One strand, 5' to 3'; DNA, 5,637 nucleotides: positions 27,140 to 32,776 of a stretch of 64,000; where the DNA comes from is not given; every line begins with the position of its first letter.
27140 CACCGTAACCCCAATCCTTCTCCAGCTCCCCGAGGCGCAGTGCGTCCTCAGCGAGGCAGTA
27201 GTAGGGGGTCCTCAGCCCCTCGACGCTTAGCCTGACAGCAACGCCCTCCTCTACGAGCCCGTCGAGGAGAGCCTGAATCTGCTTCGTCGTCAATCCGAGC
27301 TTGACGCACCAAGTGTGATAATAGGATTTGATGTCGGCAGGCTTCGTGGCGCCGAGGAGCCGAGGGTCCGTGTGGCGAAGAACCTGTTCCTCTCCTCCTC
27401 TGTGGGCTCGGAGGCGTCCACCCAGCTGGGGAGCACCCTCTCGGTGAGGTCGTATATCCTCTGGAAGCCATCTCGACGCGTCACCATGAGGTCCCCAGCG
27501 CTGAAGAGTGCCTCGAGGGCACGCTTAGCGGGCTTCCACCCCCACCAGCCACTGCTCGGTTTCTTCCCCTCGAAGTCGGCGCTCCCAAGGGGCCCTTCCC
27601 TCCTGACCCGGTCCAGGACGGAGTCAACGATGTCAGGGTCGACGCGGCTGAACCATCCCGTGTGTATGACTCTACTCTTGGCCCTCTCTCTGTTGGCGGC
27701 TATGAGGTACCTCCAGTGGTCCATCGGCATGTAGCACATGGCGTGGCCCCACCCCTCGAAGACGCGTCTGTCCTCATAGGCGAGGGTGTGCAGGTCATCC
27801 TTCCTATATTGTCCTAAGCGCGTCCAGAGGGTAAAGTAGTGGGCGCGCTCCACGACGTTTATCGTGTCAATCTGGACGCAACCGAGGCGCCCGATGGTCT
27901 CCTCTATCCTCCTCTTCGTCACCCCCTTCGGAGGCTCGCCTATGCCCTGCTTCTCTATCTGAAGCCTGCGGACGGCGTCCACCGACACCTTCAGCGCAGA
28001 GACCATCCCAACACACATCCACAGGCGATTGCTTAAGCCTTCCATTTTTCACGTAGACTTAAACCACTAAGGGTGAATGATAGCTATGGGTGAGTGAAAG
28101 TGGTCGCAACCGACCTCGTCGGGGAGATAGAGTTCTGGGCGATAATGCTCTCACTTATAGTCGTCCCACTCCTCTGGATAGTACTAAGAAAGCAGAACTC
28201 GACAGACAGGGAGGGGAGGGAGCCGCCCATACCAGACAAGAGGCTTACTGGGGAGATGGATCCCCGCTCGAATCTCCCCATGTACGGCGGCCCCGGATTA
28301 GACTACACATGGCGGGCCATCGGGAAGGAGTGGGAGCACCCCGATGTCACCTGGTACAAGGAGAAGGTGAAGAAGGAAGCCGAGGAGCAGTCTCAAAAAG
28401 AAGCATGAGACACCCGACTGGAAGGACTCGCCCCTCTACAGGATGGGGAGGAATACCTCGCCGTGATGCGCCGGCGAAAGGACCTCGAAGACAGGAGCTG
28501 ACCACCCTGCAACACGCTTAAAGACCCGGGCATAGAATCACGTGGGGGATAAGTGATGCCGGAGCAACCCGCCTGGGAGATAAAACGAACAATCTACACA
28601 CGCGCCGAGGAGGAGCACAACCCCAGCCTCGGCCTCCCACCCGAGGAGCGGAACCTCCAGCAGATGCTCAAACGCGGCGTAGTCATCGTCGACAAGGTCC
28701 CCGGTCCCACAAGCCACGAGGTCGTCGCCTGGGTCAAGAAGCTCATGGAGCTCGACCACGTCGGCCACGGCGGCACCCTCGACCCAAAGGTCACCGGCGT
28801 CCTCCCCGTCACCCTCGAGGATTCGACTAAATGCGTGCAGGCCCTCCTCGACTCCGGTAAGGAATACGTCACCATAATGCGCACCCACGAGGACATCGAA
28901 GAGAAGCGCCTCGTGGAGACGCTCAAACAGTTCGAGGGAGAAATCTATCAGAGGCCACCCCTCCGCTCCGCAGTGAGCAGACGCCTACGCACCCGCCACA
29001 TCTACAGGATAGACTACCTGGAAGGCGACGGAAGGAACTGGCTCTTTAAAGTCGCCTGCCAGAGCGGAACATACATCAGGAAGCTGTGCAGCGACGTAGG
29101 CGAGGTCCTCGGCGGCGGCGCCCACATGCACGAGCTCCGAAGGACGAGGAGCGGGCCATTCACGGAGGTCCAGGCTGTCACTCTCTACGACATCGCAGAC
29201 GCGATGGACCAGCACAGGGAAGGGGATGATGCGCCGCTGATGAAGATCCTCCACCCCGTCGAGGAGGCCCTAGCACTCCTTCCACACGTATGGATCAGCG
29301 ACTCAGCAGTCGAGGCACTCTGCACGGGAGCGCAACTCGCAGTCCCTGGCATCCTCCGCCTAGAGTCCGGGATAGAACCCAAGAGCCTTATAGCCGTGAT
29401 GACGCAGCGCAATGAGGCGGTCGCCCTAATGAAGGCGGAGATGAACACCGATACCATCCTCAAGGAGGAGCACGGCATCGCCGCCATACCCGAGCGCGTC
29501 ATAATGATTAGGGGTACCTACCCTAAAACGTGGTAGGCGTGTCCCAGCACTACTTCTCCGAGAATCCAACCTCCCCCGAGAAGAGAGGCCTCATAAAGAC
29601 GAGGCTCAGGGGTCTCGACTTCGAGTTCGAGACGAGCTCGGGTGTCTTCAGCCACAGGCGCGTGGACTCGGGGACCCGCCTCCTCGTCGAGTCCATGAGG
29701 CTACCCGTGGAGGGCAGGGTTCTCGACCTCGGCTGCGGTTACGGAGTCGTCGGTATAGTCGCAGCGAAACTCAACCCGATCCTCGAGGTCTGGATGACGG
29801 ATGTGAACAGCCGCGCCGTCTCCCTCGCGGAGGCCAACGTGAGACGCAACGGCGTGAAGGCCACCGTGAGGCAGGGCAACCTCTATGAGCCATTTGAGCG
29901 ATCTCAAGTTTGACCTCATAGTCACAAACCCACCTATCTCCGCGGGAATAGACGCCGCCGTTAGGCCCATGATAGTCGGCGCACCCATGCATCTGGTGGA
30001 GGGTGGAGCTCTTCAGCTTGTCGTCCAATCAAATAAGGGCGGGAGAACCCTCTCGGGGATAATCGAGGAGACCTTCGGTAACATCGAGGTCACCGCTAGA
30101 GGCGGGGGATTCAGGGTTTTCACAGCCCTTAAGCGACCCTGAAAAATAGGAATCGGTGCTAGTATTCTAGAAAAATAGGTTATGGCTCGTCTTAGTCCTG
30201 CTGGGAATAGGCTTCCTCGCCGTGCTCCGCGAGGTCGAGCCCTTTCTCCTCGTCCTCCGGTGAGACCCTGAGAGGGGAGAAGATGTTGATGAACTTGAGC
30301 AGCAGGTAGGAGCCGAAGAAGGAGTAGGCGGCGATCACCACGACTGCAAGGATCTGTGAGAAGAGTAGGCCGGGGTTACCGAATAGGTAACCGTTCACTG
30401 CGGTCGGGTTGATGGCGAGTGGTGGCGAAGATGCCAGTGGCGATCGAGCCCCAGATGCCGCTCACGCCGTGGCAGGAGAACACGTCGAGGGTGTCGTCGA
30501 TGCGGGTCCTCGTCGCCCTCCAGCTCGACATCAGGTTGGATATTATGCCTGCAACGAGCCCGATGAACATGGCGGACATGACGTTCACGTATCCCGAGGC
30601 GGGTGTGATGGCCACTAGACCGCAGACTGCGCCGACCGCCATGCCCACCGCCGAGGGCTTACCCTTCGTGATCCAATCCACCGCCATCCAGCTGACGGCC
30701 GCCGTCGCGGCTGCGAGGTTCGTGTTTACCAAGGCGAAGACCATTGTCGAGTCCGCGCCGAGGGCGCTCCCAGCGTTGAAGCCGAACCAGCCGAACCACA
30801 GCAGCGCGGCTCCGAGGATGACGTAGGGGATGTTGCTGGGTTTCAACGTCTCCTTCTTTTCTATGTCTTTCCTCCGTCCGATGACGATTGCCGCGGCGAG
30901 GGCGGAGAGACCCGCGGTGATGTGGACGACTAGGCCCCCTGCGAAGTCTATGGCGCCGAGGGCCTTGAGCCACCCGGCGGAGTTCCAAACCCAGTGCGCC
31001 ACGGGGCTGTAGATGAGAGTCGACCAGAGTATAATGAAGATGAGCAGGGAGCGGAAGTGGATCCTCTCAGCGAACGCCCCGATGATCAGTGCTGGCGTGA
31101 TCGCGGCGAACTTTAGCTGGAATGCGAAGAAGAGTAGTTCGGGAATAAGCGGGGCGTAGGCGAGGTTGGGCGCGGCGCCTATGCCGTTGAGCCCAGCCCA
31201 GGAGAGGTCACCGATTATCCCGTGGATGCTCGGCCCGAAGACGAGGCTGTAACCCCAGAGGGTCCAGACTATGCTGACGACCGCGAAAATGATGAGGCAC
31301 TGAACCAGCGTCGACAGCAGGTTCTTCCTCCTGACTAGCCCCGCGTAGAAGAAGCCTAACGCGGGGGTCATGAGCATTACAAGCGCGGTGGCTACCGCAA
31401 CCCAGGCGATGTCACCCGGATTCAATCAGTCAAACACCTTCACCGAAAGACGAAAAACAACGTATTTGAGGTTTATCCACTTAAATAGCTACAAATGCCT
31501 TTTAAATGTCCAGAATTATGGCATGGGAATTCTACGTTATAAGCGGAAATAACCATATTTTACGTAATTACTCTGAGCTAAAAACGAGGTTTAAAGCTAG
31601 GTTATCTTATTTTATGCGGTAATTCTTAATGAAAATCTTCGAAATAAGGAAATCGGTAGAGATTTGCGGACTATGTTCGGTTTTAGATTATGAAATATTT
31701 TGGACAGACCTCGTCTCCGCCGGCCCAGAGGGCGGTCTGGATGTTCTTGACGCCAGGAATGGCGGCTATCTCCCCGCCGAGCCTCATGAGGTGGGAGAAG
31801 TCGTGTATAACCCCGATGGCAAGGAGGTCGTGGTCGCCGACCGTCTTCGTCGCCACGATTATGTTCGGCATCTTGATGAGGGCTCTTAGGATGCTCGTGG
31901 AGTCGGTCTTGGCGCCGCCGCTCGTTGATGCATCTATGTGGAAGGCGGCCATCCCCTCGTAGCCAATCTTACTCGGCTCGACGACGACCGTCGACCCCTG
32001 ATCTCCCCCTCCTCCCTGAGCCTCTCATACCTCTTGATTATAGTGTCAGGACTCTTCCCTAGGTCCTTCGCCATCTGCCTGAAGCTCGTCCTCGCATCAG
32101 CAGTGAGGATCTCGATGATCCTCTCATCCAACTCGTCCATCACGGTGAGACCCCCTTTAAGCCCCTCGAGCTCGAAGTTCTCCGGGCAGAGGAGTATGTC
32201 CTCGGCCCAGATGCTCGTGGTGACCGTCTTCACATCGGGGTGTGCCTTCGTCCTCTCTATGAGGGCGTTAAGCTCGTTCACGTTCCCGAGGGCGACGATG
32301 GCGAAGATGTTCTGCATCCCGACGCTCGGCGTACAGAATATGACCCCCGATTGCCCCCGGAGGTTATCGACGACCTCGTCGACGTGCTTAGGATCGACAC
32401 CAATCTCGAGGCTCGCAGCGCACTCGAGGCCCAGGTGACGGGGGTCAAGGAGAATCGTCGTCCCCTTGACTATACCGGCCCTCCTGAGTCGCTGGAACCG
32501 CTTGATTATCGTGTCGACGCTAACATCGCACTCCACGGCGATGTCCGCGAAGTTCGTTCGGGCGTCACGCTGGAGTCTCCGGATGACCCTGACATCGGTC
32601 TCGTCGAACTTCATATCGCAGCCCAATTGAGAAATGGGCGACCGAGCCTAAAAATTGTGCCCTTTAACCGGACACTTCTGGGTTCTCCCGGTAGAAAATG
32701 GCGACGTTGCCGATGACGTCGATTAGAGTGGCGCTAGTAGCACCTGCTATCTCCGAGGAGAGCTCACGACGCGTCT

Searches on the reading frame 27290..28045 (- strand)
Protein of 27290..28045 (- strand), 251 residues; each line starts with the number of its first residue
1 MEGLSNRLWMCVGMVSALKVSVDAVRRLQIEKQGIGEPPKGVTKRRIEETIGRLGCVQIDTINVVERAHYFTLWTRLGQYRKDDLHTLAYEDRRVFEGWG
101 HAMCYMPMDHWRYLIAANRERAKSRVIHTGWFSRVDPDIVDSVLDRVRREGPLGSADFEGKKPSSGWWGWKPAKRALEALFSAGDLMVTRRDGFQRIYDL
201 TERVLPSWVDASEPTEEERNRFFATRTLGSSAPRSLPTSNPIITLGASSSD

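Call 22: search_protein_families(library=pfam, proteins=[window:27290-28045:-], max_evalue=0.001)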
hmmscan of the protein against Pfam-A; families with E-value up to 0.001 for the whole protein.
window:27290-28045:- (251 aa): 1 family
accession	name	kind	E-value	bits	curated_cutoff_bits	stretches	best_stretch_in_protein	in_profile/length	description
PF06224.18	AlkZ-like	-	1.9e-41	143.2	25.9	1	51-233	1-184/329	DNA glycosylase AlkZ-like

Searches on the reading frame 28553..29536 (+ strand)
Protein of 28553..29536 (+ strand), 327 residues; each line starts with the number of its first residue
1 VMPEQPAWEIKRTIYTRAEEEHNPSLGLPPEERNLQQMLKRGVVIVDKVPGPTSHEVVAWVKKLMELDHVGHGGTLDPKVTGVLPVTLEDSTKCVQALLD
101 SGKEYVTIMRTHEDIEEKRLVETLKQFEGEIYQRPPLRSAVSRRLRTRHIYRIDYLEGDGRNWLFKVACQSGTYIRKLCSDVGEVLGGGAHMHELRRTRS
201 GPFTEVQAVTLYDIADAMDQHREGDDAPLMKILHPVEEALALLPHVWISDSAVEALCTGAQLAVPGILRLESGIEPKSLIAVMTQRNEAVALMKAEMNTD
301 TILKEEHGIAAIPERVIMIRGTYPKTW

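Call 22: search_protein_families(library=pfam, proteins=[window:28553-29536:+], max_evalue=0.001)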
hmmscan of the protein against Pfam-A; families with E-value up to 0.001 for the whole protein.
window:28553-29536:+ (327 aa): 5 families
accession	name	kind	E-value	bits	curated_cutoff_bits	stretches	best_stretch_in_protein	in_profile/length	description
PF01509.24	TruB_N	-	1.8e-25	90.5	27.3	1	62-175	1-149/149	TruB family pseudouridylate synthase (N terminal domain)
PF16198.10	TruB_C_2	-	4.4e-22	78.4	29.3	1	176-240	1-65/66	tRNA pseudouridylate synthase B C-terminal domain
PF01472.26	PUA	-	4.8e-15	55.7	24.8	1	244-317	1-74/74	PUA domain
PF08068.17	DKCLD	-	2e-12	47.4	27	1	12-58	12-58/58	DKCLD (NUC011) domain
PF21238.2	Pus10_C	-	1.4e-06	28.5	27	1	99-179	120-202/232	Pus10, C-terminal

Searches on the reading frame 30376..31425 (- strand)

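Call 22: search_protein_families(library=pfam, proteins=[window:30376-31425:-], max_evalue=0.001)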
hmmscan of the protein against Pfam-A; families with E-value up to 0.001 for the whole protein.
window:30376-31425:- (349 aa): 1 family
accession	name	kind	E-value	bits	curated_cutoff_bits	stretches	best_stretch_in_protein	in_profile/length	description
PF00909.26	Ammonium_transp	-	1.5e-108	363.5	23.2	1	7-339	1-331/399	Ammonium Transporter Family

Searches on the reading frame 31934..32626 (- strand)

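Call 22: search_protein_families(library=pfam, proteins=[window:31934-32626:-], max_evalue=0.001)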
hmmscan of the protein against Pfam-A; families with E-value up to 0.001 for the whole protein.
window:31934-32626:- (230 aa): 11 families
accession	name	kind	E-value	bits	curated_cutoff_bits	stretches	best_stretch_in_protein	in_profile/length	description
PF13404.12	HTH_AsnC-type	-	1.4e-24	86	27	2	163-204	1-42/42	AsnC-type helix-turn-helix domain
PF13412.12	HTH_24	-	6e-22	77.4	21.9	2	163-207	1-45/48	Winged helix-turn-helix DNA-binding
PF22451.2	NirdL-like_HTH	-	1.3e-07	31.5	27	0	182-210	19-47/47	Siroheme decarboxylase NirDL-like HTH domain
PF13730.12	HTH_36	-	3.1e-07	30.5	25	0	181-207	27-53/55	Helix-turn-helix domain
PF01037.27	AsnC_trans_reg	-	6.6e-07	29.6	25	1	74-139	2-69/73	Lrp/AsnC ligand binding domain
PF13936.12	HTH_38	-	6.1e-06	26.3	27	0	166-196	7-37/44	Helix-turn-helix domain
PF08279.18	HTH_11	-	2.3e-05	24.6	25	0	169-213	4-50/55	HTH domain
PF13542.12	HTH_Tnp_ISL3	-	0.00031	20.6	27.4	0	177-202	27-49/51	Helix-turn-helix domain of transposase family ISL3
PF22980.2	Myb_DNA-bind_8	-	0.00061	19.5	27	0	23-50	19-47/50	Myb-like DNA-binding domain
PF13545.12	HTH_Crp_2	-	0.00068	20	27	0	27-65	26-67/70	Crp-like helix-turn-helix domain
PF13551.12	HTH_29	-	0.00096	19.6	28.1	0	181-215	13-51/64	Winged helix-turn helix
